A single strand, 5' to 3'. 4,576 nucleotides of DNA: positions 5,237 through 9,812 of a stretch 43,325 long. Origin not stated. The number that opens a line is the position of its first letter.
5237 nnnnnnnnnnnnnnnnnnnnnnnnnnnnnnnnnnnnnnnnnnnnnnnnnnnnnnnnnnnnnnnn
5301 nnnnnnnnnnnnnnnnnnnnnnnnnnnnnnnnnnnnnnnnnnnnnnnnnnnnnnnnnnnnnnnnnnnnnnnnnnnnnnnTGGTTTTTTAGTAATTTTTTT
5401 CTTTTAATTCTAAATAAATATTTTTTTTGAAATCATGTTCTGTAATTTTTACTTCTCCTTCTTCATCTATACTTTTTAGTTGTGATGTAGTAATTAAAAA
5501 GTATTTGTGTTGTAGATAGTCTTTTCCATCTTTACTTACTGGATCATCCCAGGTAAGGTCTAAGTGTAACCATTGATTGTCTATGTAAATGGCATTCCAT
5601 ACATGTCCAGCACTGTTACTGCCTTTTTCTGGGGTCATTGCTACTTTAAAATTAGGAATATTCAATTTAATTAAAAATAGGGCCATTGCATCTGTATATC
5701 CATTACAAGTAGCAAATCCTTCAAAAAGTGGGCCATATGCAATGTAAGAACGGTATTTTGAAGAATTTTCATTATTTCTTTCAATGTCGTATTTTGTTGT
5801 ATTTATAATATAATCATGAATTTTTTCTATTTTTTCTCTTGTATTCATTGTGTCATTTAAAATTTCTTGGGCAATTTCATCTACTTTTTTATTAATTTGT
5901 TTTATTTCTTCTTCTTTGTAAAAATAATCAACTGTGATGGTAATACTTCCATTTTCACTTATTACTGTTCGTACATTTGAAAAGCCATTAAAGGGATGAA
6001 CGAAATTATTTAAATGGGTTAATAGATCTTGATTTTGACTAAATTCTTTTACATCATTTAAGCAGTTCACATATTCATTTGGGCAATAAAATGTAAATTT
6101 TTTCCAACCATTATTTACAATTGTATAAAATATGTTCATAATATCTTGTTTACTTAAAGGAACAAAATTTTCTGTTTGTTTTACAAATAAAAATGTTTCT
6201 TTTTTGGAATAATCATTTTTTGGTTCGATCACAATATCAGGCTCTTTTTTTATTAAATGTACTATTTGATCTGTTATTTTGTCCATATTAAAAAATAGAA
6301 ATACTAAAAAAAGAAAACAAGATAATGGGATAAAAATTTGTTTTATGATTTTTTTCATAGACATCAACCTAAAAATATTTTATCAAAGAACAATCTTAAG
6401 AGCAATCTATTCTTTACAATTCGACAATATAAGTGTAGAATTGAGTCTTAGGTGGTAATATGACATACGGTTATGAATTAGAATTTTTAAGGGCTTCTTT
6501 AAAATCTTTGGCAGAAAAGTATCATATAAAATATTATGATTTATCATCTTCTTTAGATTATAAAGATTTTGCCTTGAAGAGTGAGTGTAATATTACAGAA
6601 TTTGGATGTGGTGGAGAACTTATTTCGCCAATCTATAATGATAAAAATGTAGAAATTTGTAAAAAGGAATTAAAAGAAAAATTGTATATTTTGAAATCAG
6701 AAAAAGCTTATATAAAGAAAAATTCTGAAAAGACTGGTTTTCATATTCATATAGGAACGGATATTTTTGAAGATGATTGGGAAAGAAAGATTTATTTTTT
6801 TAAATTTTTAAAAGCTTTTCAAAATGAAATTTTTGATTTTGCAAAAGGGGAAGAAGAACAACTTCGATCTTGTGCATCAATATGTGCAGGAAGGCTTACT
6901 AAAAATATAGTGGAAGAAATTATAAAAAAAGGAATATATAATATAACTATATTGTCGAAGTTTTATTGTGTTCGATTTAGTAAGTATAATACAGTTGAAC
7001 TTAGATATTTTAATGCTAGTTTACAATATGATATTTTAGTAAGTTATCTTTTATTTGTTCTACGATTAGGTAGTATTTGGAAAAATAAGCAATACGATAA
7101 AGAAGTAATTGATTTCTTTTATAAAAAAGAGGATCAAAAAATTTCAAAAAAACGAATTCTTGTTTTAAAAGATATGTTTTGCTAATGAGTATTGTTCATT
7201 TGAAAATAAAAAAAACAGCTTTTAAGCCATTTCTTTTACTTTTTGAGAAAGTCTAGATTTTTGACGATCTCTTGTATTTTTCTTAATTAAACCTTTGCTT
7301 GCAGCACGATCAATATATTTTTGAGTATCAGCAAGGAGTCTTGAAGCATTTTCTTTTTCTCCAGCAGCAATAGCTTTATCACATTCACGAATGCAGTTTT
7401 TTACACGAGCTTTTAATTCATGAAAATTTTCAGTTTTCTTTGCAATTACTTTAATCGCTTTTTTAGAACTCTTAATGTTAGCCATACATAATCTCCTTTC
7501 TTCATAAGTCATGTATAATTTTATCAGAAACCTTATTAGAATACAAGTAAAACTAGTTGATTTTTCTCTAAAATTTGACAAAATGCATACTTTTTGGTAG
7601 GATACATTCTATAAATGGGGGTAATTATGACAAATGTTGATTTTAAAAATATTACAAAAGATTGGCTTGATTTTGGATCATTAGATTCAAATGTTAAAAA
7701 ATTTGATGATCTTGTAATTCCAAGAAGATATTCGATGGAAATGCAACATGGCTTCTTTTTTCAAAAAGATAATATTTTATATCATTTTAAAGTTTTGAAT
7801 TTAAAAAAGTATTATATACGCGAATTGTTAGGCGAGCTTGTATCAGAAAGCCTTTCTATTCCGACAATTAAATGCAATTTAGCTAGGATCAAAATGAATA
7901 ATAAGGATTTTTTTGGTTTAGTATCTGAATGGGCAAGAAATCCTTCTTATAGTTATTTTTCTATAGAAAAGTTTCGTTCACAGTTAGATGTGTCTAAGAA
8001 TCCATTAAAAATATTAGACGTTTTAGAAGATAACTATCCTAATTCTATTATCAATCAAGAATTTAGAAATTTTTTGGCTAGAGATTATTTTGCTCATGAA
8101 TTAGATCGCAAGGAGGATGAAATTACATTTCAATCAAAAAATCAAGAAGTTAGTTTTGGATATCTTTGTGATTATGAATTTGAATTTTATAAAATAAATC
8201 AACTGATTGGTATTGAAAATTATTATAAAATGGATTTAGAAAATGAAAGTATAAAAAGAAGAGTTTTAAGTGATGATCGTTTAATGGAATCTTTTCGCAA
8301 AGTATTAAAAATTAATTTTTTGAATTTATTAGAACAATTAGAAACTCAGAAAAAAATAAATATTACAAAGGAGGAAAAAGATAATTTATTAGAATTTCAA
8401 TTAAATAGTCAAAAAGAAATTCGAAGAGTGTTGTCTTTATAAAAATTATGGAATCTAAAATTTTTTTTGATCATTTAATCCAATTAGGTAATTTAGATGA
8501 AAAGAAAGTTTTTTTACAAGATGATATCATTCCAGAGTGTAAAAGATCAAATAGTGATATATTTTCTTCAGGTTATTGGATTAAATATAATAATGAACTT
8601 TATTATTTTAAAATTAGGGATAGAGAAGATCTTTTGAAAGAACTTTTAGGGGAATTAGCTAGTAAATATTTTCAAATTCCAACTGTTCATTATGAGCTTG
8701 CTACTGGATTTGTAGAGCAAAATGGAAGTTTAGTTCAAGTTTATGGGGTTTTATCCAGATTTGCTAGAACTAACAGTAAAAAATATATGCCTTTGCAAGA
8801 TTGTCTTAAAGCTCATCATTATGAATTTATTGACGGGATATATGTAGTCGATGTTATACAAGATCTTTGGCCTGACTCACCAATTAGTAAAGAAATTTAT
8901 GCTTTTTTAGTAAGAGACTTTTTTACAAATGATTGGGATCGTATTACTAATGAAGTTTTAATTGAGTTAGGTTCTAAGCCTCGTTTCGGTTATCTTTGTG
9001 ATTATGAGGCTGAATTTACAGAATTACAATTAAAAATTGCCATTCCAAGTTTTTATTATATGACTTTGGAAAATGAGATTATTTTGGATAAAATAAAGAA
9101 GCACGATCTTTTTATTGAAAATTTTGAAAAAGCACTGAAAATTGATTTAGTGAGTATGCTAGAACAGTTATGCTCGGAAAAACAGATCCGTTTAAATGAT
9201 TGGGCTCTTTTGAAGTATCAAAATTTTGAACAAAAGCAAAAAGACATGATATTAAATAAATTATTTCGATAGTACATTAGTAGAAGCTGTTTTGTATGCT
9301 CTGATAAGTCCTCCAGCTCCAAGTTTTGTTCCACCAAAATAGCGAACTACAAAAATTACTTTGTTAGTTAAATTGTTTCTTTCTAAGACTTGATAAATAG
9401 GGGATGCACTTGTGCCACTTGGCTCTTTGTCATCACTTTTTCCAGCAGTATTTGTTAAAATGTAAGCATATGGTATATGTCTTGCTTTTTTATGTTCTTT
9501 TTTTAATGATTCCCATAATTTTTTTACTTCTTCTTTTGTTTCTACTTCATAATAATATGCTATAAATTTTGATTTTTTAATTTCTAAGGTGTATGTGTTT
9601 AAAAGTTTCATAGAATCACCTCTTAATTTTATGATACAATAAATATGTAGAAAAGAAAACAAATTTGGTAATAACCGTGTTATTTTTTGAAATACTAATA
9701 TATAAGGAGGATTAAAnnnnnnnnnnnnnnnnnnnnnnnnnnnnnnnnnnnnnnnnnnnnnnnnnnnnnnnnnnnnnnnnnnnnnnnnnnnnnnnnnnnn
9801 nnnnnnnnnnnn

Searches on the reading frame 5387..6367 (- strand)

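Call 61: search_protein_families(library=pfam, proteins=[window:5387-6367:-])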
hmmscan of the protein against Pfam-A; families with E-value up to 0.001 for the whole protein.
window:5387-6367:- (326 aa): 2 families
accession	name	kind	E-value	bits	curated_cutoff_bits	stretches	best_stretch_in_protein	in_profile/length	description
PF01841.26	Transglut_core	-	1e-10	42.3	23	1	164-270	2-107/108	Transglutaminase-like superfamily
PF04473.18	DUF553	-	0.0001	22.2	20.5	1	161-271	2-113/140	Transglutaminase-like domain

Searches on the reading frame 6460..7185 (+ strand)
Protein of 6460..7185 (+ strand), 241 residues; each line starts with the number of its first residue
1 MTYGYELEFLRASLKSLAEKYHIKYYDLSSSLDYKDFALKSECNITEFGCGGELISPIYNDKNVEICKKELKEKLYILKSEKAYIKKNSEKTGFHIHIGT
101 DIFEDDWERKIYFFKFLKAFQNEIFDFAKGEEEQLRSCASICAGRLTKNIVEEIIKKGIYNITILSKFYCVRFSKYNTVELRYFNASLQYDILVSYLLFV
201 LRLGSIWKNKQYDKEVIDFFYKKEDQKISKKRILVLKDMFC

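Call 61: search_protein_families(library=pfam, proteins=[window:6460-7185:+])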
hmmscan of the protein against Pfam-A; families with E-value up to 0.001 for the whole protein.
window:6460-7185:+ (241 aa): 1 family
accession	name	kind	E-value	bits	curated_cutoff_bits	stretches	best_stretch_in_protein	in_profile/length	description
PF12224.13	Amidoligase_2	-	5.5e-07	30.1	22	1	49-199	73-240/245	Putative amidoligase enzyme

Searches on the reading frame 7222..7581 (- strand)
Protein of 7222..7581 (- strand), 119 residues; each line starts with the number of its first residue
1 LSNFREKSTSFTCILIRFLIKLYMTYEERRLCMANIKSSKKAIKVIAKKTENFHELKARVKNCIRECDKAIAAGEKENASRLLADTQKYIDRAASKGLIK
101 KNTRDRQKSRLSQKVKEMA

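Call 61: search_protein_families(library=pfam, proteins=[window:7222-7581:-])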
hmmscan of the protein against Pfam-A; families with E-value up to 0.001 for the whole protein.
window:7222-7581:- (119 aa): 1 family
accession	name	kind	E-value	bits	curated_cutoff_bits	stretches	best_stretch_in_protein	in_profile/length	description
PF01649.23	Ribosomal_S20p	-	2.7e-20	73.2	29.5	1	34-116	1-83/83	Ribosomal protein S20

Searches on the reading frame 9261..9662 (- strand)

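Call 8: search_protein_families(library=pfam, proteins=[window:9261-9662:-])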
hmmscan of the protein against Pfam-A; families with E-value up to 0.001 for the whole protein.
window:9261-9662:- (133 aa): 1 family
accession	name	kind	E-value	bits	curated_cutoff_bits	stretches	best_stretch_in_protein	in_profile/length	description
PF01205.25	UPF0029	-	7.8e-35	119.6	27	1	29-131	1-107/107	Uncharacterized protein family UPF0029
